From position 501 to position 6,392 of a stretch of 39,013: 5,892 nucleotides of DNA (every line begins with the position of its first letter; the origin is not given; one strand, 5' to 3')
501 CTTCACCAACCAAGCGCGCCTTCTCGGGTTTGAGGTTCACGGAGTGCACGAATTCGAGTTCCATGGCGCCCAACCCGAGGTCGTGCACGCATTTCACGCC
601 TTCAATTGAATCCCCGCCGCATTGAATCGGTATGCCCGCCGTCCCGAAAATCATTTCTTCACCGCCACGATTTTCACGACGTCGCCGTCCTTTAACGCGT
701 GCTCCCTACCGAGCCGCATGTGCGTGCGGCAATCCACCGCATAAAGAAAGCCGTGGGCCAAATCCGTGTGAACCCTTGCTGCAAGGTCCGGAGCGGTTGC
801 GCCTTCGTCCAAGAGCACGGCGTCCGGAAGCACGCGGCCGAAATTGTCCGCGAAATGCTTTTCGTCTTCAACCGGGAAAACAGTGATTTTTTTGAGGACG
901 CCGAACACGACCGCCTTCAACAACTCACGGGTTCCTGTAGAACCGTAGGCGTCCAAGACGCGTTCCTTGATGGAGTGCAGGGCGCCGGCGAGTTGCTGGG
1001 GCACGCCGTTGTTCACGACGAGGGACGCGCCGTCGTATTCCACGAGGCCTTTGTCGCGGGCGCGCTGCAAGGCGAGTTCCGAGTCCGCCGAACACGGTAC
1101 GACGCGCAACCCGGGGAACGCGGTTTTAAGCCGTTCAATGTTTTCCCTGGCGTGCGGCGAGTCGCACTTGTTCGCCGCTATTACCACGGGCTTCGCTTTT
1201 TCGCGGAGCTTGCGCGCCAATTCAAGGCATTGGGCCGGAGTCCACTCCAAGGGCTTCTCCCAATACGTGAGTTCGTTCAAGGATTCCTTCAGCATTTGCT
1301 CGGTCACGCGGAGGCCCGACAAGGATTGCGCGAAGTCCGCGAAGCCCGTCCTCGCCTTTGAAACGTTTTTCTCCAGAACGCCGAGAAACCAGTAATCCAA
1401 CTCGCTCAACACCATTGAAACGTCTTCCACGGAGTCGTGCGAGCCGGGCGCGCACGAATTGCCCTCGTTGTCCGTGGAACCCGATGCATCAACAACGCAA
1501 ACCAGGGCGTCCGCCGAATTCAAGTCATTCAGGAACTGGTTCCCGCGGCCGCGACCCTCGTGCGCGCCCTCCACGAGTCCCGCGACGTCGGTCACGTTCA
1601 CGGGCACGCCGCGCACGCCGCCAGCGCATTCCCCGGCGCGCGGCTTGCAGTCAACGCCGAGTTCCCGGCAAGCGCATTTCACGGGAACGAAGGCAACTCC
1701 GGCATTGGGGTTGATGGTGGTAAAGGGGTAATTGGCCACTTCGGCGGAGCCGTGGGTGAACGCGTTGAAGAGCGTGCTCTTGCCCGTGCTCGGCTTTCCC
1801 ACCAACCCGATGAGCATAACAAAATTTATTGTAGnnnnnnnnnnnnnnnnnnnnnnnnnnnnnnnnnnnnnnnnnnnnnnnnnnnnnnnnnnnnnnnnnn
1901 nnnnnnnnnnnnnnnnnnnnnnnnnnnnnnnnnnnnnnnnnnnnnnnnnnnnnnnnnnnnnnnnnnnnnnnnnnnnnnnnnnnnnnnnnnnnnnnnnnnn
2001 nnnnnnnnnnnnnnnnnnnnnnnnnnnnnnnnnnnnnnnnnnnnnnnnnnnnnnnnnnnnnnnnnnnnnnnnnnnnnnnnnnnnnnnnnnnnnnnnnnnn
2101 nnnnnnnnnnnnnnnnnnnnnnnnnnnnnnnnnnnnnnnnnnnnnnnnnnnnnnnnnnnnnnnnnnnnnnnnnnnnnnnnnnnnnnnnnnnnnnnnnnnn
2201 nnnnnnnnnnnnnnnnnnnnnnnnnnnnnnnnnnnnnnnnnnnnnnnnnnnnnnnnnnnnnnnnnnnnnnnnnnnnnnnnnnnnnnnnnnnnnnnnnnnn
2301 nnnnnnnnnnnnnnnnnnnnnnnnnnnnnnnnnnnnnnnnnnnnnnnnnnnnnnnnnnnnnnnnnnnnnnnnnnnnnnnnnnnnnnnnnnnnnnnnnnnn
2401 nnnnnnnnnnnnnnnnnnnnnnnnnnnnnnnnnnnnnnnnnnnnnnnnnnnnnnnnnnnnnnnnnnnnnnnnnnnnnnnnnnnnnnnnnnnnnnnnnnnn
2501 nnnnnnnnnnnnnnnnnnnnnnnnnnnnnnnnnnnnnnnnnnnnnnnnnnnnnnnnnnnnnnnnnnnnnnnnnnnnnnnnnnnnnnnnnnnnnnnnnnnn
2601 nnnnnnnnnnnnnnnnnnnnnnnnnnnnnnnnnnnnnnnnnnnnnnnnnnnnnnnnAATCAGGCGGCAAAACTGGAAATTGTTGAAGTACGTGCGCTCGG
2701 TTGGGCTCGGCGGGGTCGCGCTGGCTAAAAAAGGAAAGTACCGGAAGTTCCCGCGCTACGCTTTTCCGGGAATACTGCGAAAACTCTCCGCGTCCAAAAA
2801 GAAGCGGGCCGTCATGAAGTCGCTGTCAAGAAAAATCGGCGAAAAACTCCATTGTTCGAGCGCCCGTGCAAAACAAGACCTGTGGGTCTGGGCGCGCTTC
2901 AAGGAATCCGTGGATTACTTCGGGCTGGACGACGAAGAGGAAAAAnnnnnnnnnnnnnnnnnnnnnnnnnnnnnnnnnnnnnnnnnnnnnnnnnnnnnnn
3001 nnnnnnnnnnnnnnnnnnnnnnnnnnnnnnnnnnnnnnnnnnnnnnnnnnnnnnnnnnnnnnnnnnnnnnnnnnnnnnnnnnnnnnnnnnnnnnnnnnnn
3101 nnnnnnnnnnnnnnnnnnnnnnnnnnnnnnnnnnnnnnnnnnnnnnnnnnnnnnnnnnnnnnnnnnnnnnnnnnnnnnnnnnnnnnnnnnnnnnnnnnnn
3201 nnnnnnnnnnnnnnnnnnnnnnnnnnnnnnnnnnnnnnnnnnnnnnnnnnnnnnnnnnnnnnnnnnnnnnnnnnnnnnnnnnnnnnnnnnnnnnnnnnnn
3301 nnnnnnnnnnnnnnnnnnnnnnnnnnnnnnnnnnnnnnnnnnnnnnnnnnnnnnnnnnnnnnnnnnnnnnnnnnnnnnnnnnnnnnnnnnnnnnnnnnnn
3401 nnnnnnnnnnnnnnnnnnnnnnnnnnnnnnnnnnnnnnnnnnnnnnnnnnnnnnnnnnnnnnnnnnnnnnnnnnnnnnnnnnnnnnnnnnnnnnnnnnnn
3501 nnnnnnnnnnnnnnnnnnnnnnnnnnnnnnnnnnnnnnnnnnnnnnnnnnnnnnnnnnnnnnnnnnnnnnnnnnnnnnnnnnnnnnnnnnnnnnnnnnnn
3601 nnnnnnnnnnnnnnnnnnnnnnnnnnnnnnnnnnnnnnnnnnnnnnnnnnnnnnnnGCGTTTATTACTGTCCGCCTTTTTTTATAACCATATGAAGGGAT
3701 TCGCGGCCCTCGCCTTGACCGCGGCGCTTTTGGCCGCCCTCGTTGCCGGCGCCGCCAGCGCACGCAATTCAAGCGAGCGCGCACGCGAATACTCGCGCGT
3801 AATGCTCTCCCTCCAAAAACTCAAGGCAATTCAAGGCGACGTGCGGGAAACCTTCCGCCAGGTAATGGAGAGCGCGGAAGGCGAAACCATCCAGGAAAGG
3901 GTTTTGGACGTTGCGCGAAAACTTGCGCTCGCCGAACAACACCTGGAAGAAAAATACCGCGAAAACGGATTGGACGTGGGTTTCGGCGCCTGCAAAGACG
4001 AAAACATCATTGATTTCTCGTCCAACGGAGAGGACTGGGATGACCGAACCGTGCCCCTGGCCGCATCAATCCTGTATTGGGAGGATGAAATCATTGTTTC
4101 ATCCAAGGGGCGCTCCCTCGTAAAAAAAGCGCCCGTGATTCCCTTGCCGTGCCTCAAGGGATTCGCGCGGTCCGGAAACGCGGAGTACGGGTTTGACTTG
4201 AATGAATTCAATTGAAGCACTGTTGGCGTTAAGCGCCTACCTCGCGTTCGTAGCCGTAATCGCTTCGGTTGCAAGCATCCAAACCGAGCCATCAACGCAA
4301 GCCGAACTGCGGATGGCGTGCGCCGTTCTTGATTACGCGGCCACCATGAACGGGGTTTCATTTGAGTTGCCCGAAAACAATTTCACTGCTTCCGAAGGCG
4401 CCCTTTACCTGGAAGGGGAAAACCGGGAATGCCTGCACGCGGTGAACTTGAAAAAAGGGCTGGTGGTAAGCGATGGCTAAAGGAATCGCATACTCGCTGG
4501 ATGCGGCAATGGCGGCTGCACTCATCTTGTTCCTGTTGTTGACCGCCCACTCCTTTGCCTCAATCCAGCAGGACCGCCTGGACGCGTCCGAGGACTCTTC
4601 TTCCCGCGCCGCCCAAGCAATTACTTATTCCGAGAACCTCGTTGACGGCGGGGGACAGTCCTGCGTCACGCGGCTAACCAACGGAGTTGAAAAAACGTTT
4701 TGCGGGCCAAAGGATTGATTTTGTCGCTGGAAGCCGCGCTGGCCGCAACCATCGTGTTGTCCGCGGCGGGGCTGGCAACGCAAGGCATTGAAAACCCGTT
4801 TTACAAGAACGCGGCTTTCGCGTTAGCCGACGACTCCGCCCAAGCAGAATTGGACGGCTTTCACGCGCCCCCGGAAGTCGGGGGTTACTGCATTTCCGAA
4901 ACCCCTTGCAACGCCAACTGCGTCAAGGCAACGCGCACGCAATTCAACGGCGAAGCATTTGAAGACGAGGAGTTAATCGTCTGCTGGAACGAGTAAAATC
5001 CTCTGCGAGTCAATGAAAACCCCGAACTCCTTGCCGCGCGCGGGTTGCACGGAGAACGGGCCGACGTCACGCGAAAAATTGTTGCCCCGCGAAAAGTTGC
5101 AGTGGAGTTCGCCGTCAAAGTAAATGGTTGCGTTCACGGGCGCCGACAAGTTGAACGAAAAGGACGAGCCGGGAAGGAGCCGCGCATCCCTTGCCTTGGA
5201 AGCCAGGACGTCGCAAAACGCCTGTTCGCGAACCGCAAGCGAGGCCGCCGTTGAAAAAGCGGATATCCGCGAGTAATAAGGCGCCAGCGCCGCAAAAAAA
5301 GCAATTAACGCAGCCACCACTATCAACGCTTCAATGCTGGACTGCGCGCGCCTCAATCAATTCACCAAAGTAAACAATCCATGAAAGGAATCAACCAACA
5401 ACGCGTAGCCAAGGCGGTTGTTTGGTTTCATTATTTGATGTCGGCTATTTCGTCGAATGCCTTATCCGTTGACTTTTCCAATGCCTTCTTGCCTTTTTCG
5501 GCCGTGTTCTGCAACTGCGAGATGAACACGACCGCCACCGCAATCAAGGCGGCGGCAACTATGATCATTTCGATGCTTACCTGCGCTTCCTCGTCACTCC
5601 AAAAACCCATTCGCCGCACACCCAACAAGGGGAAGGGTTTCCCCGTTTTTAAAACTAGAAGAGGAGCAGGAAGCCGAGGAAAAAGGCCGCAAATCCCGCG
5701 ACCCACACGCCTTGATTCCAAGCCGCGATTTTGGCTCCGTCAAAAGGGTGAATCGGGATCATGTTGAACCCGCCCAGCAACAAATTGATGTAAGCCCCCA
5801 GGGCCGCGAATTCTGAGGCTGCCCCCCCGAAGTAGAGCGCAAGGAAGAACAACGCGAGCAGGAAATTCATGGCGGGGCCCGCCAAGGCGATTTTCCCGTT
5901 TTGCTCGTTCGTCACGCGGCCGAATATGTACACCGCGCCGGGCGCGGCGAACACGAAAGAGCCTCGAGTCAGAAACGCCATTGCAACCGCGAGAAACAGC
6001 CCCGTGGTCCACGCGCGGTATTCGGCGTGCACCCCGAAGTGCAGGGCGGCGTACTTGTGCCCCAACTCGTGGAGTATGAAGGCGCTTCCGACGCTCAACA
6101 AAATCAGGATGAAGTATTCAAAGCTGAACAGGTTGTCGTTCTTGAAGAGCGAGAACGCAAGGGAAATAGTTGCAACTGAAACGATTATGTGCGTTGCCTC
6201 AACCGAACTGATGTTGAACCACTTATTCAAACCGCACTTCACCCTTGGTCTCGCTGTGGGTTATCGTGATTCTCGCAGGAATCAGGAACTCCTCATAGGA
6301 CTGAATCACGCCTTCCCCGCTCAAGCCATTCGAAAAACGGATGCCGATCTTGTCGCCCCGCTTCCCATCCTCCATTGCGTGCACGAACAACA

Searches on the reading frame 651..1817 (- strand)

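Call 35: search_protein_families(library=pfam, proteins=[window:651-1817:-], max_evalue=0.00001)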
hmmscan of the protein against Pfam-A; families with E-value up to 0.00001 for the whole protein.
window:651-1817:- (388 aa): 4 families
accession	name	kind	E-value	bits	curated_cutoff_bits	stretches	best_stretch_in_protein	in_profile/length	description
PF08438.16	YGR210-like_G4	-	2.2e-26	92.8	24.7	1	214-318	1-108/108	Obg-like GTPase YGR210-like, G4 motif-containing domain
PF01926.29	MMR_HSR1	-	4.1e-18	66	21.9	1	3-114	2-89/113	50S ribosome-binding GTPase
PF02824.27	TGS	-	1.7e-12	47.6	22.2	1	329-384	4-59/60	TGS domain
PF02421.24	FeoB_N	-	6.3e-10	39.2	27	1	3-40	3-40/156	Ferrous iron transport protein B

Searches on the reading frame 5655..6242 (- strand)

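Call 36: search_protein_families(library=pfam, proteins=[window:5655-6242:-], max_evalue=0.00001)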
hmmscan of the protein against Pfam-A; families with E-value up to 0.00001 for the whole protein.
window:5655-6242:- (195 aa): 1 family
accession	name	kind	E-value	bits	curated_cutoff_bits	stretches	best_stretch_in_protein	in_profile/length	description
PF02163.28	Peptidase_M50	-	9.7e-13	48.4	27.2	1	48-137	3-100/221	Peptidase family M50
